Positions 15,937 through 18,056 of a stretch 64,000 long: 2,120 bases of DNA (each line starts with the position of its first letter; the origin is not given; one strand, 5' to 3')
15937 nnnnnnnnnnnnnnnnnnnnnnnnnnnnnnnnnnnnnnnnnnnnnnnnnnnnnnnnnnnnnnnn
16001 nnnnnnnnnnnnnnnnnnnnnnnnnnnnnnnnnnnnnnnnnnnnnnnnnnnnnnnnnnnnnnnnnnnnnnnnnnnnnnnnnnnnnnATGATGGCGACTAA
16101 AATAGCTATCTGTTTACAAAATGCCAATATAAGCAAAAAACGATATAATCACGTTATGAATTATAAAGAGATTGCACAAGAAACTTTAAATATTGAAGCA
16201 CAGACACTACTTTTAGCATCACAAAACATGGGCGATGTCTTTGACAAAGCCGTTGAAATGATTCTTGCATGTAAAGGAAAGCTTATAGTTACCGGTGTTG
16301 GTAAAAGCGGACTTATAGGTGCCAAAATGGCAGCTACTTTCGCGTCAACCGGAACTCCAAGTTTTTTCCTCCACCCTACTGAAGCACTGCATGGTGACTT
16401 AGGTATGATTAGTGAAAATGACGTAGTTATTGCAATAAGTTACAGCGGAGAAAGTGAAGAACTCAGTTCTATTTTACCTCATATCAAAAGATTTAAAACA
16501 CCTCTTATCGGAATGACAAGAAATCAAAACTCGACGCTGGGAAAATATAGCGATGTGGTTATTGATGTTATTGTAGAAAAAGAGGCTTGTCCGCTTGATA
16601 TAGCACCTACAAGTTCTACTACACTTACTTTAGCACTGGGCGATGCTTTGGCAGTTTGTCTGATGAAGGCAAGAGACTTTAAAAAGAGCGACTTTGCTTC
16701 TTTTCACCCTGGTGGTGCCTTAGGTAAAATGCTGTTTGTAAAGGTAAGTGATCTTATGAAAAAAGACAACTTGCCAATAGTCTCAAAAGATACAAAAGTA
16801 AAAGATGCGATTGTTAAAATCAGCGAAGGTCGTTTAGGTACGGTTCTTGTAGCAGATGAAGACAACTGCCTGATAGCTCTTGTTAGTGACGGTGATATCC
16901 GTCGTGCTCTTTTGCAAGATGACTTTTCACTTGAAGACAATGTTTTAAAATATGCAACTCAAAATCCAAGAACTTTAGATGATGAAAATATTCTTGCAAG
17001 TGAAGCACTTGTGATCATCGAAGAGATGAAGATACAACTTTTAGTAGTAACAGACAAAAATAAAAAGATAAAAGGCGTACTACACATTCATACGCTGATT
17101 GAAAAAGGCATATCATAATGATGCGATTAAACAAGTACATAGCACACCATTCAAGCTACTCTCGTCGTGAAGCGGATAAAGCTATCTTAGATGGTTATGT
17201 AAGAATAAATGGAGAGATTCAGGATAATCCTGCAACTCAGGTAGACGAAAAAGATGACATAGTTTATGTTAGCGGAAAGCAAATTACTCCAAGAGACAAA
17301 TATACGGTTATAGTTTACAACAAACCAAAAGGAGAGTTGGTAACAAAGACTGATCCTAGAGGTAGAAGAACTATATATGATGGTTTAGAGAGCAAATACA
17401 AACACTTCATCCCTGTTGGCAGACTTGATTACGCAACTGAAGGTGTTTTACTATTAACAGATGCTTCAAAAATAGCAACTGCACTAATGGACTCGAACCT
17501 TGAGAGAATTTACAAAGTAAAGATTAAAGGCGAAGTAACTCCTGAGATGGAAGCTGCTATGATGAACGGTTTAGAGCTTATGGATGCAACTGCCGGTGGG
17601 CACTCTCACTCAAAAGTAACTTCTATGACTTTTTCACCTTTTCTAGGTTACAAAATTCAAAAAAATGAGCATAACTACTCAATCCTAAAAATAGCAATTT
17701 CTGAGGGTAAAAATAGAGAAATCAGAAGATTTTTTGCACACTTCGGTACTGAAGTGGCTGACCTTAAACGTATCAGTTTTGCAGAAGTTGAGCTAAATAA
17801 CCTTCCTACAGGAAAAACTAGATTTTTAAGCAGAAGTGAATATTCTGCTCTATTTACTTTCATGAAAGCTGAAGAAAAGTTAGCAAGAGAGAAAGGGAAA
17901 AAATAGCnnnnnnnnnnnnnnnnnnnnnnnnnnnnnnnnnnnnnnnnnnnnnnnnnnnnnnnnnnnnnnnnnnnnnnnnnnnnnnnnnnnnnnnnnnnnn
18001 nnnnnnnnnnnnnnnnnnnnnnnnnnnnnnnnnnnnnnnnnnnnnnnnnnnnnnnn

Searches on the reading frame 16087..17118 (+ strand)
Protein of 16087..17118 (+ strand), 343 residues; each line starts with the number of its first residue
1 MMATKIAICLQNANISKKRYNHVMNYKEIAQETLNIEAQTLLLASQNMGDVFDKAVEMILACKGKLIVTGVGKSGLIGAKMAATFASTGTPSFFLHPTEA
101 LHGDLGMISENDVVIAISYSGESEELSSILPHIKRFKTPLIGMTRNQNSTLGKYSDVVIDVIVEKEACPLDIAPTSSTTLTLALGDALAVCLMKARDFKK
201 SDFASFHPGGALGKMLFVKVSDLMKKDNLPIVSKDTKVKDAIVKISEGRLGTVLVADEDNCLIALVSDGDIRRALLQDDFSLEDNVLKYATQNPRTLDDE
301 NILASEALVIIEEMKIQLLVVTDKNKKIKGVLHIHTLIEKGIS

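Call 9: search_protein_families(library=pfam, proteins=[window:16087-17118:+])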
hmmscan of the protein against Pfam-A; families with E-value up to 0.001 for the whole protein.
window:16087-17118:+ (343 aa): 2 families
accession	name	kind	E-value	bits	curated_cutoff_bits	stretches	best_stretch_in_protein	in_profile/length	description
PF01380.27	SIS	-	3e-31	108.4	25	1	59-190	1-130/131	SIS domain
PF00571.33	CBS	-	6.1e-12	46.1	24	1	220-276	1-56/57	CBS domain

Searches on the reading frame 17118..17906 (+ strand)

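Call 9: search_protein_families(library=pfam, proteins=[window:17118-17906:+])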
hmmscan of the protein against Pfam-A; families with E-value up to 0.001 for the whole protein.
window:17118-17906:+ (262 aa): 2 families
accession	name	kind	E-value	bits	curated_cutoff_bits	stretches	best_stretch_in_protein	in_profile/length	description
PF00849.27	PseudoU_synth_2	-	1.9e-20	74.1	26.8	1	64-208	2-152/152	RNA pseudouridylate synthase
PF01479.30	S4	-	5.5e-10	39.3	22.8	1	2-48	1-48/48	S4 domain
